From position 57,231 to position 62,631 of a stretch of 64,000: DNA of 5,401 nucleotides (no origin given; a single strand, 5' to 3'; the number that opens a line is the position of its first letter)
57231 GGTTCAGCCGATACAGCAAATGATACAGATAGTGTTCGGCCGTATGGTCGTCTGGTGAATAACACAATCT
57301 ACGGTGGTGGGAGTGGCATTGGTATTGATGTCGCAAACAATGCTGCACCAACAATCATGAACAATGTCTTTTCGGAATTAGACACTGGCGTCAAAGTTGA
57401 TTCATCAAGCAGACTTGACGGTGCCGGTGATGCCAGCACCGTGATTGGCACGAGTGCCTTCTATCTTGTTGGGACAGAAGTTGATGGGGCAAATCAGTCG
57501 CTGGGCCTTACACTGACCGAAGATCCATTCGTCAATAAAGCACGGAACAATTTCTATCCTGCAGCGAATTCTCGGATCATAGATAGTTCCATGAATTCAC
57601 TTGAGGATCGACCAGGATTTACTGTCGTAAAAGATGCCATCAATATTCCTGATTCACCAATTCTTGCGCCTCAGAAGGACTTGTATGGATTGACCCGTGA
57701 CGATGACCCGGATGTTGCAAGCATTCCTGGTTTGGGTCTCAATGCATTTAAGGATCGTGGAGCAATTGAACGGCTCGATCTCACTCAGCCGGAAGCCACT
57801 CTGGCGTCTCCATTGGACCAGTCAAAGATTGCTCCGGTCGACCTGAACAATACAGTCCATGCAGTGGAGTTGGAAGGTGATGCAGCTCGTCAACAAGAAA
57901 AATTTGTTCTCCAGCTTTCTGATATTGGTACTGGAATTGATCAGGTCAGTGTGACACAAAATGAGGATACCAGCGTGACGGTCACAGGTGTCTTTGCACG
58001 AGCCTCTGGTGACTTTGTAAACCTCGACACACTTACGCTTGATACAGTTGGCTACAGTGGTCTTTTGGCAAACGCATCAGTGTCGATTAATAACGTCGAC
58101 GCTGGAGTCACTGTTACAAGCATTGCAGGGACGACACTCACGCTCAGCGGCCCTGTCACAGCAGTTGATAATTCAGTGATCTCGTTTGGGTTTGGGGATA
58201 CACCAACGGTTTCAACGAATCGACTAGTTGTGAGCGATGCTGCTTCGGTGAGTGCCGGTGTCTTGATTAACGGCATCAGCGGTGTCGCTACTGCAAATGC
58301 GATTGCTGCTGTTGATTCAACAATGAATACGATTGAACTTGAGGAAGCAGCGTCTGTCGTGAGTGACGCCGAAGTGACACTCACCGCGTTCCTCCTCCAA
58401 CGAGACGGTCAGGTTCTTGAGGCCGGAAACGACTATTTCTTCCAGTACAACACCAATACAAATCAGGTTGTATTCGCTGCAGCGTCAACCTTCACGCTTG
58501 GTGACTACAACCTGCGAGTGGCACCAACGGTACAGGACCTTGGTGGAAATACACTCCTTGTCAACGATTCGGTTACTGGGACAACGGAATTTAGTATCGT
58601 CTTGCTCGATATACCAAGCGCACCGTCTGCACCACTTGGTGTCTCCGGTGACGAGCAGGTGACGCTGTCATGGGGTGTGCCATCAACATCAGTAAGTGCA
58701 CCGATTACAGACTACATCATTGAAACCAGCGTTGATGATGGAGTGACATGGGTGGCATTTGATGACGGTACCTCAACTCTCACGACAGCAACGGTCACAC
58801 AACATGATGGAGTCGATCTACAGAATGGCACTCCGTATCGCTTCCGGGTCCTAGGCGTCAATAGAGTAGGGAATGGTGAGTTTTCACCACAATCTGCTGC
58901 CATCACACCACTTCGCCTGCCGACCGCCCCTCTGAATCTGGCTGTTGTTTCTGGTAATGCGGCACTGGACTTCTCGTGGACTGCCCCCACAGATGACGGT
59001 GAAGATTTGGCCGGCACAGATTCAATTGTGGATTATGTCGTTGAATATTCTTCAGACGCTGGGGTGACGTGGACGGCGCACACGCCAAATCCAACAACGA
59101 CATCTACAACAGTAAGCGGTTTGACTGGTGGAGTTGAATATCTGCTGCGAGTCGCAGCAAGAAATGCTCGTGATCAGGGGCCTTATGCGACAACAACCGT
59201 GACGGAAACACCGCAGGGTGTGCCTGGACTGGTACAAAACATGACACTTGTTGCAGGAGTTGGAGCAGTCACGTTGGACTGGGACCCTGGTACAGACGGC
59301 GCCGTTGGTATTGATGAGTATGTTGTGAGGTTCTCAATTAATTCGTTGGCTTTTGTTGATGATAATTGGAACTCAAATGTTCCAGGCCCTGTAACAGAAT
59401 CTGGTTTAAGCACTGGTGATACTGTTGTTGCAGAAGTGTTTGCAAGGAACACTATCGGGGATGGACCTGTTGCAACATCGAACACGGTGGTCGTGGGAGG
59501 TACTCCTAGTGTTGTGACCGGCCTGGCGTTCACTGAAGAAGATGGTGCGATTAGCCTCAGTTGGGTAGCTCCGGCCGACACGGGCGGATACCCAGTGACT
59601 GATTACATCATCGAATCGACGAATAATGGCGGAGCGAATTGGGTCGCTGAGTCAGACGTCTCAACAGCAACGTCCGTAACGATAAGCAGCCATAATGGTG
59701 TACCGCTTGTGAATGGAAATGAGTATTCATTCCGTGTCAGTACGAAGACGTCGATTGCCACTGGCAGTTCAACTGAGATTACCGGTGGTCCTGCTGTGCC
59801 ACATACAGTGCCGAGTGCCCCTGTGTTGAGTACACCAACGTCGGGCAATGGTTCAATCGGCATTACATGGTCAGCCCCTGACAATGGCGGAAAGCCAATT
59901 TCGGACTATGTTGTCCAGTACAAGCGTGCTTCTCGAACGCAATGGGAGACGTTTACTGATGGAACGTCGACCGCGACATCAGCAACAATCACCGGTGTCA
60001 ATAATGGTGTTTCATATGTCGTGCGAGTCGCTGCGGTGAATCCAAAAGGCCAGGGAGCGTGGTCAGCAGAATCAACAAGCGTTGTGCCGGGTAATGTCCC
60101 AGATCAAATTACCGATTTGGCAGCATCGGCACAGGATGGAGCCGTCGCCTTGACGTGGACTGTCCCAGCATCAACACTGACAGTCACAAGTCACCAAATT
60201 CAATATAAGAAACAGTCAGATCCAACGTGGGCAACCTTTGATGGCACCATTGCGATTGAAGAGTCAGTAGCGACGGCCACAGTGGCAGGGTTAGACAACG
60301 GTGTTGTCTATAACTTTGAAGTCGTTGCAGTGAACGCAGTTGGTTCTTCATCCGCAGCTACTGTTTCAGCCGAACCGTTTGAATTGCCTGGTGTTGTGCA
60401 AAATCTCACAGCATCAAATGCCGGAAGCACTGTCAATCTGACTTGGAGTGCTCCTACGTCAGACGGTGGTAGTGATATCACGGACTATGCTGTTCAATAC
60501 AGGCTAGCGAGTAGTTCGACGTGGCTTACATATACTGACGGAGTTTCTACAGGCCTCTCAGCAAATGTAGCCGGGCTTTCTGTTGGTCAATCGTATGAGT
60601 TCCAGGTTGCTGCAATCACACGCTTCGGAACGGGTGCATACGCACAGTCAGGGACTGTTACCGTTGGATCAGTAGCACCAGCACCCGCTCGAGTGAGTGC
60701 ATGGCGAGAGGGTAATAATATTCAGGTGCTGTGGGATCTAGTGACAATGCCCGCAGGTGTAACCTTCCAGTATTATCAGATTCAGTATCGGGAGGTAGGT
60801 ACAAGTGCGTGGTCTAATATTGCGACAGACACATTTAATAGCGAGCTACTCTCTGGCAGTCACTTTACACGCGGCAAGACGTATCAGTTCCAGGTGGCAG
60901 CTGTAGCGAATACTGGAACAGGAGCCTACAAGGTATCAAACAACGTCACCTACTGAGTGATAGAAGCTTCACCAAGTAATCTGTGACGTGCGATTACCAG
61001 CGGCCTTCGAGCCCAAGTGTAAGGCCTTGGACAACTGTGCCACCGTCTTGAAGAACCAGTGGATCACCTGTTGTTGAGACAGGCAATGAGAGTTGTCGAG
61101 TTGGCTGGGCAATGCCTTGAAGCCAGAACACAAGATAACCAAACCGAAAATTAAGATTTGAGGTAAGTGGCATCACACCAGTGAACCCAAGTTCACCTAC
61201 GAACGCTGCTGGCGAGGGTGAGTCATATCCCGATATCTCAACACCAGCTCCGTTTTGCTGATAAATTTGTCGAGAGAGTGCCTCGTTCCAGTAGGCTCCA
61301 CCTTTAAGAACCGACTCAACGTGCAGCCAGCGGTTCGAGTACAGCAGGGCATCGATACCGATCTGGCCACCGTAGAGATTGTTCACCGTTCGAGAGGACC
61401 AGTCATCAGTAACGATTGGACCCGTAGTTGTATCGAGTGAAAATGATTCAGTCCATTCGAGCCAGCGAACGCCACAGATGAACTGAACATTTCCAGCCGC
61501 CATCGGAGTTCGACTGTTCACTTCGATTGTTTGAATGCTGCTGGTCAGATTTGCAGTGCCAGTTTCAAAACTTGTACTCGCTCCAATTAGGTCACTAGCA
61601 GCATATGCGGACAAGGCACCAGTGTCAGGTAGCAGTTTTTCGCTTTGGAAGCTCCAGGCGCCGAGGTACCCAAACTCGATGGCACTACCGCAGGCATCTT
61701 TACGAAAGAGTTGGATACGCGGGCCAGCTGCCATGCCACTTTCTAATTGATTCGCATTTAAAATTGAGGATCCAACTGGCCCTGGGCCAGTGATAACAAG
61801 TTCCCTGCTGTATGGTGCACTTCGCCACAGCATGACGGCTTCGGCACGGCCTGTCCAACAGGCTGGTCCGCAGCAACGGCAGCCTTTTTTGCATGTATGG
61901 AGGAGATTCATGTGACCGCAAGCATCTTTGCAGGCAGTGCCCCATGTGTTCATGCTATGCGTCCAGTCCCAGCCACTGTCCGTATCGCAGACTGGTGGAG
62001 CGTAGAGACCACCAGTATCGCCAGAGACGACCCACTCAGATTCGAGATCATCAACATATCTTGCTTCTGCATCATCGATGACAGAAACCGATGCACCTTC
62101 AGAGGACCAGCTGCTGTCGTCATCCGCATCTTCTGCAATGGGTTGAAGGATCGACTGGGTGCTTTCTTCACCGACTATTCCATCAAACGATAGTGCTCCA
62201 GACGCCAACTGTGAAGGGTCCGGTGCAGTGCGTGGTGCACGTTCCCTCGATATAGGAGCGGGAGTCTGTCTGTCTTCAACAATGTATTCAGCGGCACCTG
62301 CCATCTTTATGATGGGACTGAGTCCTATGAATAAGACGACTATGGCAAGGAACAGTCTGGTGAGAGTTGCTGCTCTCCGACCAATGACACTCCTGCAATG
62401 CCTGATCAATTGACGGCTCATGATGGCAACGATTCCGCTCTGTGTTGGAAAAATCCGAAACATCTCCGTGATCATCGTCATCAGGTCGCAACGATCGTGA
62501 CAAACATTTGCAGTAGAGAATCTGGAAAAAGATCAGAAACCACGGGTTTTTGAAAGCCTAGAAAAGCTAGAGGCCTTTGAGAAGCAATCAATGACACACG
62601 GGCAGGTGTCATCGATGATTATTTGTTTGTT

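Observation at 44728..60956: A single ~16.2-kb gene for a ~5,400-aa multidomain surface protein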

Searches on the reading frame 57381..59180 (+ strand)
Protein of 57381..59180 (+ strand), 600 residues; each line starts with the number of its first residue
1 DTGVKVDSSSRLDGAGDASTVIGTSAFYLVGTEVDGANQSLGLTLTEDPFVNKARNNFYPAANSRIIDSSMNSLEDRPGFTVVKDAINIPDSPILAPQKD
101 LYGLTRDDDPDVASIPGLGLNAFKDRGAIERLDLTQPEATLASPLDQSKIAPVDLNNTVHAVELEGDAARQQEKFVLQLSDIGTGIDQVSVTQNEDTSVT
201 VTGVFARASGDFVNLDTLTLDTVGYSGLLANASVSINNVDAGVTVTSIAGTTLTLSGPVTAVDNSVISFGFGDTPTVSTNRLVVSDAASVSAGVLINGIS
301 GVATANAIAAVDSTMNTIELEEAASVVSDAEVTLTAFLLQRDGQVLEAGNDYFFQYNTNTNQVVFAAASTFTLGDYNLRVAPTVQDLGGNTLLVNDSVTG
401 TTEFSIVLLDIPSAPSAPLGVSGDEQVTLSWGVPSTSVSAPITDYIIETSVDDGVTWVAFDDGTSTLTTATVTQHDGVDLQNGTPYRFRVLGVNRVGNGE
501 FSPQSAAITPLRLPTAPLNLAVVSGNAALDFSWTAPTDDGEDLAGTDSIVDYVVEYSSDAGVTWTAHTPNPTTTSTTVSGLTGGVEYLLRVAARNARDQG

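Call 26: search_protein_families(library=pfam, proteins=[window:57381-59180:+], max_evalue=0.05)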
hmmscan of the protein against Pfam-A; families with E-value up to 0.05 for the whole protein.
window:57381-59180:+ (600 aa): 4 families
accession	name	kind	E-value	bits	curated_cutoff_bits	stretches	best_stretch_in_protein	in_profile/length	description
PF00041.27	fn3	-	3.5e-19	69.2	25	2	423-505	12-81/84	Fibronectin type III domain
PF25059.1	FN3_DSCAM-DSCAML_C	-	1.2e-07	32.4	39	1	549-596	20-67/89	DSCAM/DSCAML C-terminal Fn3-like domain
PF25788.1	Ig_Rha78A_N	-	0.019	15.7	27.4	0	418-499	12-91/105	Rha78A-like, N-terminal immunoglobulin domain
PF02012.26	BNR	-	0.021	15.2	27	0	556-565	2-11/12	BNR/Asp-box repeat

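Call 27: search_protein_families(library=ncbifam, proteins=[window:57381-59180:+], max_evalue=0.05)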
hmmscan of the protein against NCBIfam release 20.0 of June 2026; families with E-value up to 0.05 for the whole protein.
window:57381-59180:+ (600 aa): 0 families

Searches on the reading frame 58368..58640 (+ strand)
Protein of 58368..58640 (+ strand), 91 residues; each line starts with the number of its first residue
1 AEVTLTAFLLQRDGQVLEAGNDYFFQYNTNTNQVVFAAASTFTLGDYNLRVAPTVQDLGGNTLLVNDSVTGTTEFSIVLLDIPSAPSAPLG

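Call 75: search_protein_families(library=pfam, proteins=[window:58368-58640:+], max_evalue=1)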
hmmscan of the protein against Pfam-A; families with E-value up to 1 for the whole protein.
window:58368-58640:+ (91 aa): 1 family
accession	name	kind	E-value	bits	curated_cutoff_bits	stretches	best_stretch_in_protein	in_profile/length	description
PF14683.12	CBM-like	-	0.12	12.7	27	1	22-73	44-97/160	Polysaccharide lyase family 4, domain III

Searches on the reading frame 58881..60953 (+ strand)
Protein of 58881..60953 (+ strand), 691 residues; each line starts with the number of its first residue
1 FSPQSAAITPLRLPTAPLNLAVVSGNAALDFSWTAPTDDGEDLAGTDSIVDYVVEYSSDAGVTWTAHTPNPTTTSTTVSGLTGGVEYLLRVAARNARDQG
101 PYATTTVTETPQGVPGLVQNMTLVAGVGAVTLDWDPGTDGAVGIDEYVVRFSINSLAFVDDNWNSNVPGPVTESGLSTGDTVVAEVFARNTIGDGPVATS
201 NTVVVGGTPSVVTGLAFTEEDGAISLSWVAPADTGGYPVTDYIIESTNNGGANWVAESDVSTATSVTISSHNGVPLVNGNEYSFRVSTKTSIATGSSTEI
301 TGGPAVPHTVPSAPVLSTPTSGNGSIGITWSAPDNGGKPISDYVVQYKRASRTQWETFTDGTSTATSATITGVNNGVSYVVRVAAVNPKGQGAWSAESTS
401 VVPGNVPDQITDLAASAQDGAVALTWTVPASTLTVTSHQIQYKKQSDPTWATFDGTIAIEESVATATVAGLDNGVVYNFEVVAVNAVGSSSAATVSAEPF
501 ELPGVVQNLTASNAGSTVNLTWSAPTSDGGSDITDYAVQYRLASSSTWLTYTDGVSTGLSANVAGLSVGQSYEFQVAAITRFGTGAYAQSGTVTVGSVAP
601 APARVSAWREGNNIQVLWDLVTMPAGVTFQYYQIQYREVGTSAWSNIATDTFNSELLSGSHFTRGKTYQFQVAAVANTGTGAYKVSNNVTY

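Call 26: search_protein_families(library=pfam, proteins=[window:58881-60953:+], max_evalue=0.05)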
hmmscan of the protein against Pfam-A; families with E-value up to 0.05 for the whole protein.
window:58881-60953:+ (691 aa): 10 families
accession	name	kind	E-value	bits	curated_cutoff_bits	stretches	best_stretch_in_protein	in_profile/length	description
PF00041.27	fn3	-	7.9e-57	189.9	25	6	322-400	12-83/84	Fibronectin type III domain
PF25059.1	FN3_DSCAM-DSCAML_C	-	1.8e-37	128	39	5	330-392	10-71/89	DSCAM/DSCAML C-terminal Fn3-like domain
PF16656.11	Pur_ac_phosph_N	-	2.2e-12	47.8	30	2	319-397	8-88/93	Purple acid Phosphatase, N-terminal domain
PF01108.23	Tissue_fac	-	4.5e-11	43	27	1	316-394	27-107/107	Tissue factor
PF21605.3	CRLF2-like_D2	-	1.9e-10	41.1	27.3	0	412-483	6-69/94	Cytokine receptor-like factor 2-like, D2 domain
PF16303.10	DUF4945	-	0.00027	21.4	28.4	0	409-432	18-41/115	Domain of unknown function (DUF4945)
PF25788.1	Ig_Rha78A_N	-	0.0019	18.9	27.4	0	223-291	19-86/105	Rha78A-like, N-terminal immunoglobulin domain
PF25814.1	fn3_SORL1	-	0.016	15.7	27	0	310-399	2-84/90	SORL1-like, fn3 domain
PF02012.26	BNR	-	0.033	14.6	27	0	56-65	2-11/12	BNR/Asp-box repeat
PF14292.12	SusE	-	0.036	14.7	25.2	0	311-372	20-81/106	SusE outer membrane protein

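Call 27: search_protein_families(library=ncbifam, proteins=[window:58881-60953:+], max_evalue=0.05)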
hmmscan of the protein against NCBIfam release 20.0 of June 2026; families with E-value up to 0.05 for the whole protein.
window:58881-60953:+ (691 aa): 2 families
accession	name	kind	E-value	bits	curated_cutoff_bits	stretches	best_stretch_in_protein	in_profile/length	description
NF045522.1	MXAN_2561_fam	equivalog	1.3e-07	31.4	150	2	414-502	176-261/304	MXAN_2561 family MXYO-CTERM-anchored protein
TIGR00868.1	hCaCC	subfamily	0.0057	14.5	900.85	0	400-434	752-783/863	calcium-activated chloride channel protein 1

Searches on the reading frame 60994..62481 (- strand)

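Call 53: search_protein_families(library=pfam, proteins=[window:60994-62481:-], max_evalue=0.001)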
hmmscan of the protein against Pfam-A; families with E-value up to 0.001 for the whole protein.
window:60994-62481:- (495 aa): 1 family
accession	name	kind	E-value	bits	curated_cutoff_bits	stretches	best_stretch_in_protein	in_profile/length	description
PF07585.17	BBP7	-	0.00082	19.1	26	0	314-495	130-350/350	Putative beta barrel porin-7 (BBP7)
